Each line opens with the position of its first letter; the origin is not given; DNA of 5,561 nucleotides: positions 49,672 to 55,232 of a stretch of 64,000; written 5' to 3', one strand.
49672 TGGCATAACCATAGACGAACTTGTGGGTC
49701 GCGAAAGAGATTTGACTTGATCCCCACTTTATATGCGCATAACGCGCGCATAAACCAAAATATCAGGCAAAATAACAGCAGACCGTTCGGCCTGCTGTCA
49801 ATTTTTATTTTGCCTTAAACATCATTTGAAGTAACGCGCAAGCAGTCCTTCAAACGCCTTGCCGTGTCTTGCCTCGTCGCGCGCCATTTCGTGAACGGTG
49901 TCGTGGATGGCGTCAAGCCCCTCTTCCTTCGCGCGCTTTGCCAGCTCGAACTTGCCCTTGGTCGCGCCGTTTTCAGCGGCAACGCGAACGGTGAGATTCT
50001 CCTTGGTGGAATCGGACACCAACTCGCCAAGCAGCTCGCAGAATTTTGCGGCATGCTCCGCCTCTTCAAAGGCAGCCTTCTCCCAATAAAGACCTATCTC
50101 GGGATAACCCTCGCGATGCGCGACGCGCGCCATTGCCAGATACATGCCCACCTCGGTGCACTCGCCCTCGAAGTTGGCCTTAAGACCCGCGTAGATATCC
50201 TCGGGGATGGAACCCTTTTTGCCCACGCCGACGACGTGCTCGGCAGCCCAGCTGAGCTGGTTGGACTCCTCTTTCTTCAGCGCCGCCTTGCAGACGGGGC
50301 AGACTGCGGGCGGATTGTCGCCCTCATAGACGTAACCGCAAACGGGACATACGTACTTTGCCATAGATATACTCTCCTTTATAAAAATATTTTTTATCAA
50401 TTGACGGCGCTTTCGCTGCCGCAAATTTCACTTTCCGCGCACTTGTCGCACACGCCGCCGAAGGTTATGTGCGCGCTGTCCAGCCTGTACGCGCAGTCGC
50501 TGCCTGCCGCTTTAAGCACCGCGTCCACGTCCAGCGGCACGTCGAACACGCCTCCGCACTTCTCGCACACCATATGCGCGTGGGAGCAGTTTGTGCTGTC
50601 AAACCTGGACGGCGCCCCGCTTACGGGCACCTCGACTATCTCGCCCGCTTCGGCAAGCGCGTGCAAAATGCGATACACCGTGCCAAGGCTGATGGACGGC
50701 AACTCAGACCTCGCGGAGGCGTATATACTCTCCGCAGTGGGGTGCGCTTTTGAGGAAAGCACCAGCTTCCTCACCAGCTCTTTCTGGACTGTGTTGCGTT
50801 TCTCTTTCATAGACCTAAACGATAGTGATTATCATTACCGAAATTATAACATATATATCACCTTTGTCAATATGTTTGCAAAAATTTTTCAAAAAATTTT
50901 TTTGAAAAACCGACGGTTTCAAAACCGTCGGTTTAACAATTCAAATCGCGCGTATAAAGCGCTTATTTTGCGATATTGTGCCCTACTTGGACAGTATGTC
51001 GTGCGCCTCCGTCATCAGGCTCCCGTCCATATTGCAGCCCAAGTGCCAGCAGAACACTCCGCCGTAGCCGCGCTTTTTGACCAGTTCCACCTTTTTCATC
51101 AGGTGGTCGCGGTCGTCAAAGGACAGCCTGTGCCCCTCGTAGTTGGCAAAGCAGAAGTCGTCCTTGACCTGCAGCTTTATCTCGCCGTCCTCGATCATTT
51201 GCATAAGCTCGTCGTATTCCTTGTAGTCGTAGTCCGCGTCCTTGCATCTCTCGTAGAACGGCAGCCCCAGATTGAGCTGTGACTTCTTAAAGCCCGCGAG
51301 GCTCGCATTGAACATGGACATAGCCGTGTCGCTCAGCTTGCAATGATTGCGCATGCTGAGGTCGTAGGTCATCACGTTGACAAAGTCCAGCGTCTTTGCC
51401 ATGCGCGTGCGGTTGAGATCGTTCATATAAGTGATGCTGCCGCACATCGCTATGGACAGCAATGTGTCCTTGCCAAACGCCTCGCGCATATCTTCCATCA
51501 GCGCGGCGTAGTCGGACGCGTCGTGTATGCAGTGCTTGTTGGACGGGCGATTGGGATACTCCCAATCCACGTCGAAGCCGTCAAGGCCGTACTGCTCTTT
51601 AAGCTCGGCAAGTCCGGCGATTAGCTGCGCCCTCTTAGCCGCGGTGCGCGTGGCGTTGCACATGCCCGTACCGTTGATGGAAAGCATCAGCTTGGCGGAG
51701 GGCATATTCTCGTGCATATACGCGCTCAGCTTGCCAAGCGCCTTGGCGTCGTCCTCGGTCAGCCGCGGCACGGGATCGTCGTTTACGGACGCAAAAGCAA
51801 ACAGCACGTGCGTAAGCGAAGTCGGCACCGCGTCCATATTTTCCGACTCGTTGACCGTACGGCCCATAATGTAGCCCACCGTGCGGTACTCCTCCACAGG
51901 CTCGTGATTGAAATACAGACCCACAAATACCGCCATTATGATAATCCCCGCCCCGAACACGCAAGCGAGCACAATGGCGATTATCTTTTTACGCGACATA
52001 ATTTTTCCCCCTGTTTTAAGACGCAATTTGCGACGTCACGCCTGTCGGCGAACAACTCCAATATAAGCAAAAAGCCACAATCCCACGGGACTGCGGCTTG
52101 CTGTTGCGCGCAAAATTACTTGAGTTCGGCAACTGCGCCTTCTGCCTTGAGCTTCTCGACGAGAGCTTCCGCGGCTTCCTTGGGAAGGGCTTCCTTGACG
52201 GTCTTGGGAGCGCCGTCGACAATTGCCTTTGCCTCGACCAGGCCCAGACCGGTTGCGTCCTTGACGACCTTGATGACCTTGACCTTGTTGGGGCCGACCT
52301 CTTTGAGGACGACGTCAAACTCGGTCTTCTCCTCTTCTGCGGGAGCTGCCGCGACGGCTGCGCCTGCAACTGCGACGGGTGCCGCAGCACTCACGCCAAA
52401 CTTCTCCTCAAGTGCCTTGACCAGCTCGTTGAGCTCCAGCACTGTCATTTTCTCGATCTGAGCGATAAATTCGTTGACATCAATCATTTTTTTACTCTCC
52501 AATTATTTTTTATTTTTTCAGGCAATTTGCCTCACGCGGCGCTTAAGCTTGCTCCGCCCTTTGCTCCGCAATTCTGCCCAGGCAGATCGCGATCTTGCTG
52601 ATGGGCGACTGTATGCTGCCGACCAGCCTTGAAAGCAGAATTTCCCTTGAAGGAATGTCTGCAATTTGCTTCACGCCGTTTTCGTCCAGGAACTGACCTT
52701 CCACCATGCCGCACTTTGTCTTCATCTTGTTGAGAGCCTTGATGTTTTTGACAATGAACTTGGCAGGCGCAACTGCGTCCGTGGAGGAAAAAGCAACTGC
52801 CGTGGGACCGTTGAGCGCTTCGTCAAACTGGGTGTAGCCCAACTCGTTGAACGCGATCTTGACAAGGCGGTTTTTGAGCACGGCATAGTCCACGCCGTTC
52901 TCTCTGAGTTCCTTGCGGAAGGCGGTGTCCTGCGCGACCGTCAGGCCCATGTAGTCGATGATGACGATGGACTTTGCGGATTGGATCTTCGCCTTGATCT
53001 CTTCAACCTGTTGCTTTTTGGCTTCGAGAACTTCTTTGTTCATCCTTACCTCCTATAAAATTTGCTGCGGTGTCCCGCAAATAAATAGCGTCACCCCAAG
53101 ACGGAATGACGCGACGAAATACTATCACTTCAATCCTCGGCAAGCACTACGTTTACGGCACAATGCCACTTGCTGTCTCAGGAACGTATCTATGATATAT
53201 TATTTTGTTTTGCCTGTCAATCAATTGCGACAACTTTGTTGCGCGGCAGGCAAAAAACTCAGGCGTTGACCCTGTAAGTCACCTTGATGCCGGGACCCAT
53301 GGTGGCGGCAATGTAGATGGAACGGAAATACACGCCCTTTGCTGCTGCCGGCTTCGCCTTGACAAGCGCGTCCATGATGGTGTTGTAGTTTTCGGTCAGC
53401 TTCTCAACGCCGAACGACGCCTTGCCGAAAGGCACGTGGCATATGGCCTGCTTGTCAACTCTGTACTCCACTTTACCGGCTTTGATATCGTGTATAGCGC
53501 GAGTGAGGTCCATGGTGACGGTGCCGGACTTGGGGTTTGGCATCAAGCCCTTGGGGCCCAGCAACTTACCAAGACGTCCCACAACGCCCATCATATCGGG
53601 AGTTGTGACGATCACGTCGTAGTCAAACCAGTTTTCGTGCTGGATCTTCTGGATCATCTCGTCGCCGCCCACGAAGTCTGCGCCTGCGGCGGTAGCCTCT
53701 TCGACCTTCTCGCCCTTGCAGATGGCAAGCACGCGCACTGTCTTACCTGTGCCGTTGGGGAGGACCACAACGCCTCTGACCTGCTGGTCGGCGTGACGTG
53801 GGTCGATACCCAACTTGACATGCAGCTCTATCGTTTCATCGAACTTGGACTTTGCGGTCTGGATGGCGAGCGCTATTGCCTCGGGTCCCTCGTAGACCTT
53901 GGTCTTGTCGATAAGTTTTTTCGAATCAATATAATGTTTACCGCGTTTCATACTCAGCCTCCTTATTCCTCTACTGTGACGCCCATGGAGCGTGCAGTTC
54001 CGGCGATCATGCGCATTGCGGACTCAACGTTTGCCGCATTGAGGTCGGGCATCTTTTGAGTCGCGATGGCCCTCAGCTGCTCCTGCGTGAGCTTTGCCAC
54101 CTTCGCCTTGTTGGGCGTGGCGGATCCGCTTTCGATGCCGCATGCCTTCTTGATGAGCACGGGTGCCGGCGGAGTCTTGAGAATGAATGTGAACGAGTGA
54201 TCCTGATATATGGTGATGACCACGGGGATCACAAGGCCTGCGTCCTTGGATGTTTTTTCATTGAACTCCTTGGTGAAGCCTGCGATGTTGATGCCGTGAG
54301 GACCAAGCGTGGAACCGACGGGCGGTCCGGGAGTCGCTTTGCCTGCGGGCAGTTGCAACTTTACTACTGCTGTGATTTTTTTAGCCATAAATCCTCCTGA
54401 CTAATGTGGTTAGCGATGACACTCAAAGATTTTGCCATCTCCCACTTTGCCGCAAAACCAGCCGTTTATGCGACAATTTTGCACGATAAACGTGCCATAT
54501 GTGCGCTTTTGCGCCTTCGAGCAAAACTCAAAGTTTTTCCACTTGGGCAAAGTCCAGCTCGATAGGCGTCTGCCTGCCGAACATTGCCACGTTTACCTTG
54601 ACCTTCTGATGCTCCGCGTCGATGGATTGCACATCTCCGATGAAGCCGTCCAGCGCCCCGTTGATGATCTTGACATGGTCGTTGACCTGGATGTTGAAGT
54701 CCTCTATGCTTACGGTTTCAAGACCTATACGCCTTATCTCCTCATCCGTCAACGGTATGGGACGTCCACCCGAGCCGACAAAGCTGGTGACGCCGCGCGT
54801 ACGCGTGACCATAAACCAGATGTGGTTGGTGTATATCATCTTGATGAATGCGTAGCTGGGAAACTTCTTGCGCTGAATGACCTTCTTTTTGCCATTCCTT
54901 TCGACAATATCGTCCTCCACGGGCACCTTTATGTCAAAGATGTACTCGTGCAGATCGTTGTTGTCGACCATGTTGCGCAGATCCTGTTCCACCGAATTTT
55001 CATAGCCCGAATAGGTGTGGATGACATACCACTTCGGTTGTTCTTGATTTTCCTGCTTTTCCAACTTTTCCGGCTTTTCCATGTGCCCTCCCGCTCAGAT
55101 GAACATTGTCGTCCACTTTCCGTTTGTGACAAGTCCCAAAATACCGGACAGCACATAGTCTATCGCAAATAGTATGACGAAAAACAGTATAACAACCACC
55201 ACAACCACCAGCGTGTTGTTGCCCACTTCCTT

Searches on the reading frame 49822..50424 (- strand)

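Call 41: search_protein_families(library=pfam, proteins=[window:49822-50424:-])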
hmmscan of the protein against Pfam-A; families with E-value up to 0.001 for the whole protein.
window:49822-50424:- (200 aa): 3 families
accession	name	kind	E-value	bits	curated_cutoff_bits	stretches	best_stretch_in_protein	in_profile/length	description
PF02915.23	Rubrerythrin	-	1.4e-13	51.8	22.8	2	81-140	3-61/137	Rubrerythrin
PF21349.2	RUBY_RBDX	-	5.2e-11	42.2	26.5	1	24-48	1-25/30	Rubrerythrin, rubredoxin-like domain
PF00210.30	Ferritin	-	4e-05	24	24.5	0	90-195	13-136/142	Ferritin-like domain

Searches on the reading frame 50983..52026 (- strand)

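Call 41: search_protein_families(library=pfam, proteins=[window:50983-52026:-])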
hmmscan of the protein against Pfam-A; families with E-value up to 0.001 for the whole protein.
window:50983-52026:- (347 aa): 2 families
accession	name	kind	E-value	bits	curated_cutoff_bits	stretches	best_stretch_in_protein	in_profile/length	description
PF00704.34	Glyco_hydro_18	-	1.4e-40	140.4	29.6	1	48-330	1-315/317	Glycosyl hydrolases family 18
PF23916.1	TIM-barrel_EndoS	-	1.7e-06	28.4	27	1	59-266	15-208/238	Endo-beta-N-acetylglucosaminidase EndoS TIM-barrel domain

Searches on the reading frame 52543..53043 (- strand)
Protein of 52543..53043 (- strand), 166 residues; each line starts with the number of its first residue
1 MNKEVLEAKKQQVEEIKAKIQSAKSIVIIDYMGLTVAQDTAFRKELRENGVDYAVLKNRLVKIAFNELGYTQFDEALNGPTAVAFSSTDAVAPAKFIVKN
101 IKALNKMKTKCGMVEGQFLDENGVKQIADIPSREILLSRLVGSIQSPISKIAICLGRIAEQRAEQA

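Call 41: search_protein_families(library=pfam, proteins=[window:52543-53043:-])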
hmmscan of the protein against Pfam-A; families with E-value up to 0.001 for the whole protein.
window:52543-53043:- (166 aa): 1 family
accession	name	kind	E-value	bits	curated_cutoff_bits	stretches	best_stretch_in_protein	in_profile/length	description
PF00466.25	Ribosomal_L10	-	1.3e-27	96.3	22.8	1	7-100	4-98/100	Ribosomal protein L10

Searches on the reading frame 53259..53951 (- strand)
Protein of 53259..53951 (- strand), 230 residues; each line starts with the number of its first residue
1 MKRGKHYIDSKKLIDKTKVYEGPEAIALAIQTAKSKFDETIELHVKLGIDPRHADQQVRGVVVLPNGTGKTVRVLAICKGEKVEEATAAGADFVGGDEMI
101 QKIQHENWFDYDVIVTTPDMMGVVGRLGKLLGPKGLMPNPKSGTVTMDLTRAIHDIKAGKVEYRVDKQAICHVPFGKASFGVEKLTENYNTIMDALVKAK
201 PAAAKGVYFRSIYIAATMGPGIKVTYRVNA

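Call 41: search_protein_families(library=pfam, proteins=[window:53259-53951:-])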
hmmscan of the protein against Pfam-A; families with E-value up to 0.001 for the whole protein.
window:53259-53951:- (230 aa): 1 family
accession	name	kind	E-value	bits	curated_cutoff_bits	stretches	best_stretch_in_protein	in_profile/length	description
PF00687.26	Ribosomal_L1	-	1.5e-69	234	32.2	1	31-220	3-198/198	Ribosomal protein L1p/L10e family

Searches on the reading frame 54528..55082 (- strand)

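Call 41: search_protein_families(library=pfam, proteins=[window:54528-55082:-])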
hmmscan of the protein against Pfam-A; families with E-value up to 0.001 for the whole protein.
window:54528-55082:- (184 aa): 2 families
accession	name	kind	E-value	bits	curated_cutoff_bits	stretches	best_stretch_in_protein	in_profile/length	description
PF02357.24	NusG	-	1.2e-25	90.2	22.2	1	17-119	2-92/93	Transcription termination factor nusG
PF23284.2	KOW2_Spt5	-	0.00036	20.7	28.9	1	135-183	3-49/50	Transcription elongation factor SPT5, second KOW domain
